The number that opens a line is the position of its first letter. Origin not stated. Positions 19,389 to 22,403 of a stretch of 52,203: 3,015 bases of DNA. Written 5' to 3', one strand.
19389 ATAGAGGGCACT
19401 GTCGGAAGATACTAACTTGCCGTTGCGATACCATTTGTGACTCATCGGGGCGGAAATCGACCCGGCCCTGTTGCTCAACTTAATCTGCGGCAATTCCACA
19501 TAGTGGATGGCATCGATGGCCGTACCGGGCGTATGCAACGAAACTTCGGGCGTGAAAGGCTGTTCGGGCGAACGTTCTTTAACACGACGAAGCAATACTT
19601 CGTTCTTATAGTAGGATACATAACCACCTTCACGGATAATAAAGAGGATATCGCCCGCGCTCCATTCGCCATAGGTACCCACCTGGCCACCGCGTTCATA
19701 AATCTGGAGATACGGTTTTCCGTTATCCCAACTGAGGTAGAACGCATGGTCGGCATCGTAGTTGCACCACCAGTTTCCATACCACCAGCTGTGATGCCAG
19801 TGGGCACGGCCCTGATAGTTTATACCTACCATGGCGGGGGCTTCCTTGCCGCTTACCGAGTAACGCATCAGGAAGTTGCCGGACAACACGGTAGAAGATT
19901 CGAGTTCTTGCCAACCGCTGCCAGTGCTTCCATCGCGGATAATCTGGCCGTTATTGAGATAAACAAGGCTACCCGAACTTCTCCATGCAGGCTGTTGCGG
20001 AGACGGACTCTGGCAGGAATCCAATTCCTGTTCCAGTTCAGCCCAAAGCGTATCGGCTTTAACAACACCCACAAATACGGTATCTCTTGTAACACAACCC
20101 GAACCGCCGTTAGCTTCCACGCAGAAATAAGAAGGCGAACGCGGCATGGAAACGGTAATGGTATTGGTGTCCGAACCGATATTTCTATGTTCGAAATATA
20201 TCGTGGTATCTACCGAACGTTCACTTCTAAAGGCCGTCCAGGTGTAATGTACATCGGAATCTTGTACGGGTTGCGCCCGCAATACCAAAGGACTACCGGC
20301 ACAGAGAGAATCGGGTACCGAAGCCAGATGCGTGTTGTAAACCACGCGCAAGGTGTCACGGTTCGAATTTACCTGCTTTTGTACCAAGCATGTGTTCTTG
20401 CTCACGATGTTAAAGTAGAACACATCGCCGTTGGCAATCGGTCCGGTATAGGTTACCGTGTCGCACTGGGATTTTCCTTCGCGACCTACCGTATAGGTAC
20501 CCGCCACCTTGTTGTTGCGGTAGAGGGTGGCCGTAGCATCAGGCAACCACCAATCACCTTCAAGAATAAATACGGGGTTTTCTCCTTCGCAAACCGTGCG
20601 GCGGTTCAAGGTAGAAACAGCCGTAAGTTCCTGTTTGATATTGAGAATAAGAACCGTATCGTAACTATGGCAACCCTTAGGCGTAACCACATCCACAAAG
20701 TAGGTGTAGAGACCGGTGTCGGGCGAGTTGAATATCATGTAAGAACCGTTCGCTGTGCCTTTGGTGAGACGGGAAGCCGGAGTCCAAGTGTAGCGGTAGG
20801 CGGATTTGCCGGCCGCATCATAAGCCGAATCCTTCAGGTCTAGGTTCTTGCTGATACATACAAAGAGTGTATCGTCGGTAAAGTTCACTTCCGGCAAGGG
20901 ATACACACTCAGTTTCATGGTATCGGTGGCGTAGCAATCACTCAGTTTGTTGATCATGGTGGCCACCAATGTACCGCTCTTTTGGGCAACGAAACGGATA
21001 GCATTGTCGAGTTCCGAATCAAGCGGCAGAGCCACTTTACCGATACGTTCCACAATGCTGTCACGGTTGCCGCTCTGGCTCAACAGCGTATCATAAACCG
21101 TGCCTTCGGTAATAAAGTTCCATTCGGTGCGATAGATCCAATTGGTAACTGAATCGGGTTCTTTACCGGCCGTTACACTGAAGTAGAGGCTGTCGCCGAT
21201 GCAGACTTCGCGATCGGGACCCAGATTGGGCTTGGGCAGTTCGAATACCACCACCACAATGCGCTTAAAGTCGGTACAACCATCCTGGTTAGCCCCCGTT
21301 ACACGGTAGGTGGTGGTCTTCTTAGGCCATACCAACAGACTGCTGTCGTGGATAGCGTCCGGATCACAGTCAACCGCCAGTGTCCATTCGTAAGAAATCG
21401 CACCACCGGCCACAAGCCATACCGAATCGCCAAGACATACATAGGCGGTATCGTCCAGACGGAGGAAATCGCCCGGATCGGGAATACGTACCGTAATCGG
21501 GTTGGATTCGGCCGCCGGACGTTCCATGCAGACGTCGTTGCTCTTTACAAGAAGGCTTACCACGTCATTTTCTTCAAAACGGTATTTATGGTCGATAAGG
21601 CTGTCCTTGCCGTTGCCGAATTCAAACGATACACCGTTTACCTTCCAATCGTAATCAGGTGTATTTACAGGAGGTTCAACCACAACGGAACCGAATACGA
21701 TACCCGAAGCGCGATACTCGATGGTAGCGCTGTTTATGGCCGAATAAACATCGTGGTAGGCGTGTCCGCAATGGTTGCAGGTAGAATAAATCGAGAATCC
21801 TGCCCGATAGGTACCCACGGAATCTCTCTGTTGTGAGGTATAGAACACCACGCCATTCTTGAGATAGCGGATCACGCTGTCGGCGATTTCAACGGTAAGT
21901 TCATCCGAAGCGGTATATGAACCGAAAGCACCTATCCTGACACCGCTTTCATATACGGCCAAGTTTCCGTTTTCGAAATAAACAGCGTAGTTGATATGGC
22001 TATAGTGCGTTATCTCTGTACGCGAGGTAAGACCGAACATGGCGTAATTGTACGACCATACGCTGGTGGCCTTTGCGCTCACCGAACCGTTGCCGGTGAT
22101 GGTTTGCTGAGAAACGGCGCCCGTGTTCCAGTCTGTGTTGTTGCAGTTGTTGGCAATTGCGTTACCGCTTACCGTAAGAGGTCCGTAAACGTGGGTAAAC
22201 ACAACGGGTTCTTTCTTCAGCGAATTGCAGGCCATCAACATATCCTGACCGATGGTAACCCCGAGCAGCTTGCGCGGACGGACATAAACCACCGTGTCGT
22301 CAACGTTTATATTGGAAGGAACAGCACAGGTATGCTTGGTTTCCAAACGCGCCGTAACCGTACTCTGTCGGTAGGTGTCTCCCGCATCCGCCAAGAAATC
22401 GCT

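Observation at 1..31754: One uninterrupted reverse-strand ORF of more than 31.7 kb (at least 10,584 codons) is missing from the ORF track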

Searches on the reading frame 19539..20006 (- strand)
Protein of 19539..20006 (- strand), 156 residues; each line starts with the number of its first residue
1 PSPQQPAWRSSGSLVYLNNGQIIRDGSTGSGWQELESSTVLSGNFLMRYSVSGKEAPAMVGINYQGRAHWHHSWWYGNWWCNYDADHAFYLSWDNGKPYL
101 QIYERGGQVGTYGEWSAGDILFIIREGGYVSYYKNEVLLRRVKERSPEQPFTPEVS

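Call 85: search_protein_families(library=pfam, proteins=[window:19539-20006:-], max_evalue=10)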
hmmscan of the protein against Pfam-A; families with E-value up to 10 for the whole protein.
window:19539-20006:- (156 aa): 0 families

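Call 95: search_solved_structures(query=A5, max_evalue=10)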
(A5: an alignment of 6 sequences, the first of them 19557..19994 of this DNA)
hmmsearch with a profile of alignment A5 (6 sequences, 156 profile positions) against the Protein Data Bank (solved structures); distinct sequences matched with E-value up to 10: 2.
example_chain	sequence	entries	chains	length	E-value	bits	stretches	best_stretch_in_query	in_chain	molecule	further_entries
2cqa_A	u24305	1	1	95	0.78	12.9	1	91-129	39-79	RuvB-like 2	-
8aok_B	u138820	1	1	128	2.8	11.1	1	50-121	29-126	VHH 6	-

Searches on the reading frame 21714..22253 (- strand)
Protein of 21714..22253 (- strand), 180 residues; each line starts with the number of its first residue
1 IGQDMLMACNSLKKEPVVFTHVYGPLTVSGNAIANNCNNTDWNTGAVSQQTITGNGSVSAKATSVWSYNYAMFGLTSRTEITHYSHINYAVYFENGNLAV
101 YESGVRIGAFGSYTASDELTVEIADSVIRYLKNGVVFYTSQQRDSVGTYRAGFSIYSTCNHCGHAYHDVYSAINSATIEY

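Call 85: search_protein_families(library=pfam, proteins=[window:21714-22253:-], max_evalue=10)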
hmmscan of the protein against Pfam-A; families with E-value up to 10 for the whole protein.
window:21714-22253:- (180 aa): 1 family
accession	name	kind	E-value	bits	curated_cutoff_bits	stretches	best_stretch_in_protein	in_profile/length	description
PF05191.20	ADK_lid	-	0.4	11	26.6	1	158-170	3-14/36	Adenylate kinase, active site lid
